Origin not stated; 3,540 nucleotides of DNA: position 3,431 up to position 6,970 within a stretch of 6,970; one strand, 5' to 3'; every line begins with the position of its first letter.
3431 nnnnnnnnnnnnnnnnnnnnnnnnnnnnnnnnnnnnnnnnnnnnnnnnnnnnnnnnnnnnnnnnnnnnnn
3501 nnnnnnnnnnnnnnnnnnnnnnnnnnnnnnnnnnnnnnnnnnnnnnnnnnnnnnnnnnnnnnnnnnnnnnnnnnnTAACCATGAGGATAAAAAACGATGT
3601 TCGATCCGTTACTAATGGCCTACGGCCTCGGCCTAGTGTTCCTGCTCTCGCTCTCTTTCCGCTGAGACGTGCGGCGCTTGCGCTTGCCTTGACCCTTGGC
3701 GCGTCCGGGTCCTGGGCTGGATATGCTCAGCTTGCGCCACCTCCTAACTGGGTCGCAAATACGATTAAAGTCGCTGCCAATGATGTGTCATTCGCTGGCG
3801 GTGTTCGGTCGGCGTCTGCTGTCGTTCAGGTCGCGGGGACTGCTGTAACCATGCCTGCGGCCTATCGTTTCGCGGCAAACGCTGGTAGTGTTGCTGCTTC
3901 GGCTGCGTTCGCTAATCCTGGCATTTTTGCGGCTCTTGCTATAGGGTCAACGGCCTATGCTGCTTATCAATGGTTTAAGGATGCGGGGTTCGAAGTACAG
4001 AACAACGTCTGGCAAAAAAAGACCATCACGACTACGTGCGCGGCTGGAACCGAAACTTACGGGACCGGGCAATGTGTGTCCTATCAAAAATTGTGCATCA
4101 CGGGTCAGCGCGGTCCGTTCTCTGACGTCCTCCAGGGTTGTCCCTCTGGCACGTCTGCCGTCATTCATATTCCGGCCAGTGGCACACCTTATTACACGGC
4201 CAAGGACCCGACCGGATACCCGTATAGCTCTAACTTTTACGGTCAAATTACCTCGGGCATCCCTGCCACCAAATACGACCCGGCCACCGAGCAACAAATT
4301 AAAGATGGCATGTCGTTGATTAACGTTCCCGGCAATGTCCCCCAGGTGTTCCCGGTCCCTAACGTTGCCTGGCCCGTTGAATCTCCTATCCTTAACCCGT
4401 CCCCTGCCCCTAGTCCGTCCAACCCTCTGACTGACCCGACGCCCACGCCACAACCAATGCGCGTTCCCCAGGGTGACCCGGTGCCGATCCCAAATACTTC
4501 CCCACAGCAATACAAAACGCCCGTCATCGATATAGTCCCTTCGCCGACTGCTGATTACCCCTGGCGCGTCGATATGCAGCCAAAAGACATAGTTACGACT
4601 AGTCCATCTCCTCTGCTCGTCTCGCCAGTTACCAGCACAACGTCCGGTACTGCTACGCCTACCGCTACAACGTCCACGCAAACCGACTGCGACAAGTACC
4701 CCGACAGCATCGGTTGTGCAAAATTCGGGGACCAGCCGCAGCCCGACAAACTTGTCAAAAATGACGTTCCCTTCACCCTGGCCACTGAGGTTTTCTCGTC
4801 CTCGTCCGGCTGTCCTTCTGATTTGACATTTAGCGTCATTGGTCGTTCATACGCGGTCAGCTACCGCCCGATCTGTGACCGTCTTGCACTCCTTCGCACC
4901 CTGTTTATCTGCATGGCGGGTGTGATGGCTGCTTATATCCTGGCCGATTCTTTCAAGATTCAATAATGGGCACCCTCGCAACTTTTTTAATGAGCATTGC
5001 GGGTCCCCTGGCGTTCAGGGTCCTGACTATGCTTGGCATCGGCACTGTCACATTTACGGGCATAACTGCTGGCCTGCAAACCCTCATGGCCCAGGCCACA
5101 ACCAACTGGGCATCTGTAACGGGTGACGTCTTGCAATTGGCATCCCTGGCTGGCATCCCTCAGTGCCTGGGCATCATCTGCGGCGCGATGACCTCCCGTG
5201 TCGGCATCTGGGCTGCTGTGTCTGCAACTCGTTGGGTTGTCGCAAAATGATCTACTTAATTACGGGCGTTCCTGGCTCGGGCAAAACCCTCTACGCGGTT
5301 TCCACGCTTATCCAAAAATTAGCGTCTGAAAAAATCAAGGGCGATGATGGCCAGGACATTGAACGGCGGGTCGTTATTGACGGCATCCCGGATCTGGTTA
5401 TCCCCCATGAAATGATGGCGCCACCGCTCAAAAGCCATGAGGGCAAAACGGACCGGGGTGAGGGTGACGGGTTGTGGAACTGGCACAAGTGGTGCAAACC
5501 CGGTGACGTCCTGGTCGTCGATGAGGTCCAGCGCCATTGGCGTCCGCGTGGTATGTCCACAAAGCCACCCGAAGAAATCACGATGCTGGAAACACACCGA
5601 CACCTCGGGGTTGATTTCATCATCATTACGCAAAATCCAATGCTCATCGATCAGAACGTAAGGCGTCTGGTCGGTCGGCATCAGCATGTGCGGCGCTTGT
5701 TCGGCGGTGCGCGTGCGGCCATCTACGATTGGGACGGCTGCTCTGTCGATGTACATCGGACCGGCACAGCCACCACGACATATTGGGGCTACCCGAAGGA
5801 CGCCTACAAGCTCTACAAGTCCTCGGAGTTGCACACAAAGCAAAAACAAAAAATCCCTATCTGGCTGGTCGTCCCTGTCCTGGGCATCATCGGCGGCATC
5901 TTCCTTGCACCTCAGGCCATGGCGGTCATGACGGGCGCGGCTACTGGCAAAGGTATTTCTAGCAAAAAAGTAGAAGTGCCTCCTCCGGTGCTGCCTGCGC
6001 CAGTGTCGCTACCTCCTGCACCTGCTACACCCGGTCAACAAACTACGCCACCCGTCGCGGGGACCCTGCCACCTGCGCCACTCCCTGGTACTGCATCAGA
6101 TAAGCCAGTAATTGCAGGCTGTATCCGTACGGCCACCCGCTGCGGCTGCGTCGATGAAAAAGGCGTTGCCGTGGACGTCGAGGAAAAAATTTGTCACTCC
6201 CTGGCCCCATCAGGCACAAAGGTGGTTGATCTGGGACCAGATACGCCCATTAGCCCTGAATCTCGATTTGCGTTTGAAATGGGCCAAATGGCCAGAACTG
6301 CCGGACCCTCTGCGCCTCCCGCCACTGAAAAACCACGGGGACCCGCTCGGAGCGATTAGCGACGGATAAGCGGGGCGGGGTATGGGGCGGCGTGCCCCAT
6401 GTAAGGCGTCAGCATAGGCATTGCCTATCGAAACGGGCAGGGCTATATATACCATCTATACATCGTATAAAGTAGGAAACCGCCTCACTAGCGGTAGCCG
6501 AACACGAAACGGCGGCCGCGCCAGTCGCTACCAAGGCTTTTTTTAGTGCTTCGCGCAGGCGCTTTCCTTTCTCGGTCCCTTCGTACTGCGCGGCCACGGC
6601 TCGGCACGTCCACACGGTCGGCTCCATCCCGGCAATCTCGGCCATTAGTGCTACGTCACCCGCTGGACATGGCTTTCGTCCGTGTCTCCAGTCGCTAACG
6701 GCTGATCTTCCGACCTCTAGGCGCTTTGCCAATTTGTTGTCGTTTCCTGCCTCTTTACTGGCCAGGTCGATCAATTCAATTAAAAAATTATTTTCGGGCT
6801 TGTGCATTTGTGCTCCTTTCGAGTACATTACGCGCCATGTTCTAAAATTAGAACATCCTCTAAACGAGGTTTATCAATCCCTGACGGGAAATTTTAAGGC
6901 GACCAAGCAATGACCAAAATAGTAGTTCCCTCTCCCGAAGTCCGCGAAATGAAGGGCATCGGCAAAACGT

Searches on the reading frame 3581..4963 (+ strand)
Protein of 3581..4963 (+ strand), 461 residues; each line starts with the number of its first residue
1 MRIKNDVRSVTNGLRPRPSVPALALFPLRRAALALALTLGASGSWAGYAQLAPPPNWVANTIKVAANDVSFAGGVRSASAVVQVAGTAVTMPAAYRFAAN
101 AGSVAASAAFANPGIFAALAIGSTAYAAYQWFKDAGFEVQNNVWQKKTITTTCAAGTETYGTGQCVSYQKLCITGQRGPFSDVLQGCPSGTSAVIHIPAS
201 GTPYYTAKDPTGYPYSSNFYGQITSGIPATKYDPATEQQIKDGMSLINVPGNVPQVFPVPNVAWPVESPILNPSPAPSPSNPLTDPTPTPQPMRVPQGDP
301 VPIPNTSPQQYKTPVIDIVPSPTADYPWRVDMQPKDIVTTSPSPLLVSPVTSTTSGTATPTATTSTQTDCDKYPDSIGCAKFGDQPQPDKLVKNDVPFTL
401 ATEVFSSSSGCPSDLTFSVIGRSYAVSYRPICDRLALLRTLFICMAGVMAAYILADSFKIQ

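Call 5: search_protein_families(library=pfam, proteins=[window:3581-4963:+], max_evalue=1)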
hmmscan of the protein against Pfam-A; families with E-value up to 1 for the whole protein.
window:3581-4963:+ (461 aa): 1 family
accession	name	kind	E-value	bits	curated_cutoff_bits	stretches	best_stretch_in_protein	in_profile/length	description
PF05616.18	Neisseria_TspB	-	0.0002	20.5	20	1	305-456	353-512/517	Neisseria meningitidis TspB protein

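Call 6: search_protein_families(library=phrogs, proteins=[window:3581-4963:+], max_evalue=0.1)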
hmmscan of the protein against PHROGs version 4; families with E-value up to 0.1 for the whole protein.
window:3581-4963:+ (461 aa): 8 families
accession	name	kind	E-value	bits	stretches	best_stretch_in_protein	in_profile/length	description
phrog_13221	-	unknown function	9.1e-19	69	2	349-453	313-417/427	-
phrog_4352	-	unknown function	1.1e-08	35.4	1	385-458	402-478/479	-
phrog_19149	-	unknown function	3.1e-05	24.5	1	352-454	287-394/403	-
phrog_4454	-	unknown function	0.00032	21.1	1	357-456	377-474/477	-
phrog_7568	-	unknown function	0.00044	20.8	1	399-455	365-425/433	-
phrog_18418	-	unknown function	0.0017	18.6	1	401-457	239-295/298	-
phrog_20131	-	unknown function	0.0022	17.8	1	339-455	278-397/403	-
phrog_25284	-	unknown function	0.089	14.5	0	418-454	29-65/68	-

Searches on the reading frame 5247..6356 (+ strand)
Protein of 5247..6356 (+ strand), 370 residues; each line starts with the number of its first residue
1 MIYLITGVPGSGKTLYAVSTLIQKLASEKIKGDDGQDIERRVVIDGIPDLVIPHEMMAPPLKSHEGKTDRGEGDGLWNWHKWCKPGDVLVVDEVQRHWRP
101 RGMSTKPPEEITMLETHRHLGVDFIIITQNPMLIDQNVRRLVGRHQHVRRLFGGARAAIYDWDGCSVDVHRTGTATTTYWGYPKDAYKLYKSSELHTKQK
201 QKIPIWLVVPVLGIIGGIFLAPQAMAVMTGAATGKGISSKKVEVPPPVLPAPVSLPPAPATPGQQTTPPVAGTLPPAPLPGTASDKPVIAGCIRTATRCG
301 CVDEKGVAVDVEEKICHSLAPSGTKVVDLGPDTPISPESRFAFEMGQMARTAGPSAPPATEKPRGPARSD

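Call 5: search_protein_families(library=pfam, proteins=[window:5247-6356:+], max_evalue=1)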
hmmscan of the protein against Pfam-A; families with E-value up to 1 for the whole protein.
window:5247-6356:+ (370 aa): 8 families
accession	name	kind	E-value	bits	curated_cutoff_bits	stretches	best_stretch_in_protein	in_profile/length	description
PF05707.18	Zot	-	1.5e-22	80.5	20.3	1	1-193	1-193/197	Zonular occludens toxin (Zot)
PF09848.15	SLFN-g3_helicase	-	6.8e-05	22.7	24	1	2-103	3-97/354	Schlafen group 3, DNA/RNA helicase domain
PF00004.35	AAA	-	0.029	15.2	21.2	0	4-19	2-17/131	ATPase family associated with various cellular activities (AAA)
PF01443.25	Viral_helicase1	-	0.034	14.4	21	1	4-96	2-70/228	Viral superfamily 1 RNA helicase core domain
PF06745.19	ATPase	-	0.059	13.2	26.6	1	2-26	21-45/231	KaiC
PF13401.12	AAA_22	-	0.19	12.5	27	0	2-17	7-22/130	AAA domain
PF13238.12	AAA_18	-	0.26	12.2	29.4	1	4-100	2-86/128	AAA domain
PF20720.3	nSTAND3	-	0.3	11.2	27.2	1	4-27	21-44/155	Novel STAND NTPase 3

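Call 6: search_protein_families(library=phrogs, proteins=[window:5247-6356:+], max_evalue=0.1)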
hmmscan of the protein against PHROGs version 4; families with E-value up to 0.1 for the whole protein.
window:5247-6356:+ (370 aa): 7 families
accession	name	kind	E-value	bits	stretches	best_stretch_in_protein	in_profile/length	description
phrog_197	-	moron, auxiliary metabolic gene and host takeover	4.2e-68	231.9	1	1-328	27-375/486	Zot-like toxin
phrog_1041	-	moron, auxiliary metabolic gene and host takeover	1.3e-26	95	1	1-299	1-314/420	CTXphi Zot-like toxin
phrog_11271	-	head and packaging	1.3e-07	32.7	1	74-140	75-141/145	head morphogenesis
phrog_1675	-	head and packaging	2.7e-05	24.8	0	2-27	3-28/353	morphogenesis (protein I of M13)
phrog_20922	-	head and packaging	0.00068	19.6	1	87-143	79-135/318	head morphogenesis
phrog_2666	-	head and packaging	0.0067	16.1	1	4-141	325-475/555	terminase large subunit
phrog_2071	-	other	0.053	14.3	1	1-17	17-33/282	ATPase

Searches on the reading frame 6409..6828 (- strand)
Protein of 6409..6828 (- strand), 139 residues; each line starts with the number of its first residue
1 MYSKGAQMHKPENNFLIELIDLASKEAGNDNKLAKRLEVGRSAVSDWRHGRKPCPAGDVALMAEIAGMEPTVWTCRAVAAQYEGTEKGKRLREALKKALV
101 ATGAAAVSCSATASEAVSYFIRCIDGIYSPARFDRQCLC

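Call 5: search_protein_families(library=pfam, proteins=[window:6409-6828:-], max_evalue=1)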
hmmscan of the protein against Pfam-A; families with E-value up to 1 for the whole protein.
window:6409-6828:- (139 aa): 6 families
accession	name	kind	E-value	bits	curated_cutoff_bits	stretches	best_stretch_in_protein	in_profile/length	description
PF15943.11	YdaS_toxin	-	1.3e-05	25.3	30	1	20-59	1-40/65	Bacterial toxin YdaS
PF13560.12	HTH_31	-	0.0016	19.1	27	1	32-71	19-59/64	Helix-turn-helix domain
PF14549.12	P22_Cro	-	0.015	15.5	30.2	1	28-47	10-29/60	DNA-binding transcriptional regulator Cro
PF06779.20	MFS_4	-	0.022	14.6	26.3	1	77-129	45-97/364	Uncharacterised MFS-type transporter YbfB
PF01381.28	HTH_3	-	0.073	13.6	23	1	32-59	14-40/55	Helix-turn-helix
PF07022.19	Phage_CI_repr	-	0.18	12.6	22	1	29-55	14-39/65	Bacteriophage CI repressor helix-turn-helix domain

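Call 6: search_protein_families(library=phrogs, proteins=[window:6409-6828:-], max_evalue=0.1)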
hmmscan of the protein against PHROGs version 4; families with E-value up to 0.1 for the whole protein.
window:6409-6828:- (139 aa): 10 families
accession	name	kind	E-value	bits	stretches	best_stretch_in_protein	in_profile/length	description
phrog_638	-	transcription regulation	7e-17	62.6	1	17-130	5-123/145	transcriptional regulator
phrog_34897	-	unknown function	4.8e-08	33.6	1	23-99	13-88/279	-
phrog_4441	-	DNA, RNA and nucleotide metabolism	3.2e-06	28.4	1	17-102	6-89/98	HTH DNA binding protein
phrog_35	-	transcription regulation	0.0009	20.4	1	7-62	69-120/181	transcriptional repressor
phrog_2328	-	transcription regulation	0.0037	18.1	1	30-79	31-79/128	transcriptional repressor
phrog_25084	-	unknown function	0.0038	17.9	1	42-113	6-75/250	-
phrog_409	-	transcription regulation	0.0085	17.6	1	25-56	22-51/127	transcriptional regulator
phrog_1124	-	transcription regulation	0.017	15.7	1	29-56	22-49/177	transcriptional regulator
phrog_2967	-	transcription regulation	0.039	14.5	1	31-71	27-67/225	transcriptional regulator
phrog_8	-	transcription regulation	0.058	13.8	1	10-64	71-126/346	transcriptional regulator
